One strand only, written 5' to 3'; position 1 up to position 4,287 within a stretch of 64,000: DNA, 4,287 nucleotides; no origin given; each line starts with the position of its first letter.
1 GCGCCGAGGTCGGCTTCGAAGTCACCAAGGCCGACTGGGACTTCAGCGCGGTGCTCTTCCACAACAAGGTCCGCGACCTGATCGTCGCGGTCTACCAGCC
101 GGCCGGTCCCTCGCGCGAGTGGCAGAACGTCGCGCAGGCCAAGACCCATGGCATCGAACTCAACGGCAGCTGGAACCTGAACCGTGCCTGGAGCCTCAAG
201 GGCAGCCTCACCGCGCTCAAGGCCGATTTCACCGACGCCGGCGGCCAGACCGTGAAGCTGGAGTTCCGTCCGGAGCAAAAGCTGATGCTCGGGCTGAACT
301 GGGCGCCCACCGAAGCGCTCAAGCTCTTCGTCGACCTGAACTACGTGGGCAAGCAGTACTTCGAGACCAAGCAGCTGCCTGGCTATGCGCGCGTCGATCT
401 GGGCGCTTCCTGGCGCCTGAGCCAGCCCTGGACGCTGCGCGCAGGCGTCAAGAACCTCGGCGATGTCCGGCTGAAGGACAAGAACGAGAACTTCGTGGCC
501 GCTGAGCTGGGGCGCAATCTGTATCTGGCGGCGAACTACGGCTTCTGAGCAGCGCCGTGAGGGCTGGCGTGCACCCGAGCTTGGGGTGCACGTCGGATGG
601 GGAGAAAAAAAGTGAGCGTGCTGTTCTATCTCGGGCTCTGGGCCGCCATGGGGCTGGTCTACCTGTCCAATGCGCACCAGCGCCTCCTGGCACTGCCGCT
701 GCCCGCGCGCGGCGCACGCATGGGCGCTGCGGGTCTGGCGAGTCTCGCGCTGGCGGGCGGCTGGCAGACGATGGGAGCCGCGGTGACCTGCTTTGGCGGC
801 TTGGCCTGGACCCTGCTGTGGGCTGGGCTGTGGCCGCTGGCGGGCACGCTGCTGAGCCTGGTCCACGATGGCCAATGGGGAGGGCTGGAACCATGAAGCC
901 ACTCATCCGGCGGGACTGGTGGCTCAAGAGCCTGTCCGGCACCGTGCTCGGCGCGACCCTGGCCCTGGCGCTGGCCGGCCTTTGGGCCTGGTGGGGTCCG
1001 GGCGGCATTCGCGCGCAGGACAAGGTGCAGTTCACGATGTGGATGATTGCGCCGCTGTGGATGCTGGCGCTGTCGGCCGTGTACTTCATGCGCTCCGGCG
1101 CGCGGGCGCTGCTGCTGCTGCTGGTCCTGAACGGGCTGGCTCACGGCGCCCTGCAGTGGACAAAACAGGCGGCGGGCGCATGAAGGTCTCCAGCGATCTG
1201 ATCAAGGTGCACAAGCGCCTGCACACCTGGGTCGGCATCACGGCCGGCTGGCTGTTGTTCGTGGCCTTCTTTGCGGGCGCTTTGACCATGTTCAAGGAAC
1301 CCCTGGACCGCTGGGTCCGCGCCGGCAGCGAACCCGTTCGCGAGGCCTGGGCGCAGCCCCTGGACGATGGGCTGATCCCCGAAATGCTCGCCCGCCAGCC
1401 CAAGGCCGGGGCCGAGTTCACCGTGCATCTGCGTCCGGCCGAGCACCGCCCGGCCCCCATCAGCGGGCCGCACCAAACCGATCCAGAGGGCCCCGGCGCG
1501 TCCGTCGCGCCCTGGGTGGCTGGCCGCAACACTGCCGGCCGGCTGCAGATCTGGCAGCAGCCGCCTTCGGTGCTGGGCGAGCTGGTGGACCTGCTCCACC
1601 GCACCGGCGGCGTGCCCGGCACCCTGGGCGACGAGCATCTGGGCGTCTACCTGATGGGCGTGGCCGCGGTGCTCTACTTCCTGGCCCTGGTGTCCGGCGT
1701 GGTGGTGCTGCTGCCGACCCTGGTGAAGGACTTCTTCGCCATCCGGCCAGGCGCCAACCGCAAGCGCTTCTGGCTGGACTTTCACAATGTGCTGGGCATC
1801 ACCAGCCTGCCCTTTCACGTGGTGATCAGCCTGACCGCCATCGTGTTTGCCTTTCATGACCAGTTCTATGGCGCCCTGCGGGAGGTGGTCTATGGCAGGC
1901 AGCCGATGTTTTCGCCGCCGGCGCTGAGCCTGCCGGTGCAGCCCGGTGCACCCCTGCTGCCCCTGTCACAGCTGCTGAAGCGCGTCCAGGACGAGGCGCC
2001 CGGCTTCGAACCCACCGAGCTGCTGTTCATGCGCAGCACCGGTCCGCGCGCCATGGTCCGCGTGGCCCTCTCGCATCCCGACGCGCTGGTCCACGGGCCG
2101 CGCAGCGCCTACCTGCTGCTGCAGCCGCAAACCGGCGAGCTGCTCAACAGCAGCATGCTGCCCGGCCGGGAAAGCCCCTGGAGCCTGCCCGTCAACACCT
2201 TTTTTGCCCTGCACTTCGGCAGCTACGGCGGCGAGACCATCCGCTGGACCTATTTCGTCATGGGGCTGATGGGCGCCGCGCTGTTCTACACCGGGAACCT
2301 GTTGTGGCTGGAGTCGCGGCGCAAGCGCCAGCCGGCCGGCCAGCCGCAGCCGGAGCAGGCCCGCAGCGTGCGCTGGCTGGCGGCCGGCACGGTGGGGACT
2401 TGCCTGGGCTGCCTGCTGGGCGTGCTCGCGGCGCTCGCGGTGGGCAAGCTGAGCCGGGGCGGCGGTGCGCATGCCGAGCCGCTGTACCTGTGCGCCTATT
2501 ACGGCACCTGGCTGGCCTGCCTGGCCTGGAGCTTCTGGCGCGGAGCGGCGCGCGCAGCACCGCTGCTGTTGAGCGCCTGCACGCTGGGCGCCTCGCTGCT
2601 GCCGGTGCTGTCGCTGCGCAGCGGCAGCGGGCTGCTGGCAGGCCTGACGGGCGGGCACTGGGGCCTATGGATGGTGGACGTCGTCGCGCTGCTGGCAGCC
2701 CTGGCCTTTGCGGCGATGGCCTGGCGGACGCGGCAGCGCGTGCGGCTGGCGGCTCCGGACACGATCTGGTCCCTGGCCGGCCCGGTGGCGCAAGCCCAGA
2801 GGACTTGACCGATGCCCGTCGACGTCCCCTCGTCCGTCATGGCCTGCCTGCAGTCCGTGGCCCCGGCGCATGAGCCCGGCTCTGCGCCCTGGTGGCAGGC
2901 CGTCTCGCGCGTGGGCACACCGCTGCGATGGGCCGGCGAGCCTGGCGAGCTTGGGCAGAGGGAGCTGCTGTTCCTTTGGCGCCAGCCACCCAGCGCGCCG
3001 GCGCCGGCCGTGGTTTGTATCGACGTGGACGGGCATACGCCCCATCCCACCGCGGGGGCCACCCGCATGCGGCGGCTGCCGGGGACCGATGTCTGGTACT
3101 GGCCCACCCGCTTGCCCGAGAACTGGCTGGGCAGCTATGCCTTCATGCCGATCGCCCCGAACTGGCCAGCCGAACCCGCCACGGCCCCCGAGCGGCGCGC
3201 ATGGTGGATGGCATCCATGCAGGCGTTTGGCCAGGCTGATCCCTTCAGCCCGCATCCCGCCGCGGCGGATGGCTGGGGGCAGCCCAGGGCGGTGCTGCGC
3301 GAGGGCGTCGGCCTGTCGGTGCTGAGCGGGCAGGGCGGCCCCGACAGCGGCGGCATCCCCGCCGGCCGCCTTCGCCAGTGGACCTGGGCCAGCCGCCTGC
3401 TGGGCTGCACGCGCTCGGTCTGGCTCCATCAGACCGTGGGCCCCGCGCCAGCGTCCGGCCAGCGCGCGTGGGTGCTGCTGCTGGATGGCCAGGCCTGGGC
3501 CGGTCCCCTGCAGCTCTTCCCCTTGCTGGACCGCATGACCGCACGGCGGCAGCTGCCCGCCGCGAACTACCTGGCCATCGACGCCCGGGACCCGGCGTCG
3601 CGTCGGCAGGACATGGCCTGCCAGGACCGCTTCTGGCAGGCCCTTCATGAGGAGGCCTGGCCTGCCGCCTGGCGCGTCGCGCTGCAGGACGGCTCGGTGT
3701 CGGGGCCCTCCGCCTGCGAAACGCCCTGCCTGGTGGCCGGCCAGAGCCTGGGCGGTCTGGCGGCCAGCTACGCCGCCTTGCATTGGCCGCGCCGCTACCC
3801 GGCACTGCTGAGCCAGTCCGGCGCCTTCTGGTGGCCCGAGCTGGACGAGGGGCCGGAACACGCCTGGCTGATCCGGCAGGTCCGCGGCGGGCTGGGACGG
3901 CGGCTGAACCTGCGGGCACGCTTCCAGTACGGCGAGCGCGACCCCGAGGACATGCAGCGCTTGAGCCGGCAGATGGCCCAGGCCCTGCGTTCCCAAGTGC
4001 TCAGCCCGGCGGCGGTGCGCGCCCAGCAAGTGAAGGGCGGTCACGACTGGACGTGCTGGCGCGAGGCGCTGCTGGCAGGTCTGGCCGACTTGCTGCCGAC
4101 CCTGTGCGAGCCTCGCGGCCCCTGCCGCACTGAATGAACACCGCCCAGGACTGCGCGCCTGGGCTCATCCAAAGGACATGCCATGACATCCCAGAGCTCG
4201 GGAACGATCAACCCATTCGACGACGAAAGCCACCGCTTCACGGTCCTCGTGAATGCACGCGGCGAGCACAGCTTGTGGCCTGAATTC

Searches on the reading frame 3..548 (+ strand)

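Call 7: search_protein_families(library=pfam, proteins=[window:3-548:+])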
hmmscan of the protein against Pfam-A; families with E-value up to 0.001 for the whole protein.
window:3-548:+ (181 aa): 2 families
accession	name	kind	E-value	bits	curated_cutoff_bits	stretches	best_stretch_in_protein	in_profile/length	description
PF00593.30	TonB_dep_Rec_b-barrel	-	1.6e-27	97.9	27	1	2-152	276-436/436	TonB dependent receptor-like, beta-barrel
PF14905.12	OMP_b-brl_3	-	7e-08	32.4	27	1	8-161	226-382/408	Outer membrane protein beta-barrel family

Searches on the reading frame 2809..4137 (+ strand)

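Call 7: search_protein_families(library=pfam, proteins=[window:2809-4137:+])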
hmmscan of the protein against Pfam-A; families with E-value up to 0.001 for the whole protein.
window:2809-4137:+ (442 aa): 3 families
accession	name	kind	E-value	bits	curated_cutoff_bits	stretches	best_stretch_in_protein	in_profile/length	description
PF11806.14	Enterochelin_N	-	1.2e-22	81.3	27.1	1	54-163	3-109/120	Enterochelin esterase, N-terminal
PF00756.26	Esterase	-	5.3e-15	56.3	22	1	219-428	24-251/251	Putative esterase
PF12146.15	Hydrolase_4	-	0.00041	20.1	27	1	304-386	75-159/239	Serine aminopeptidase, S33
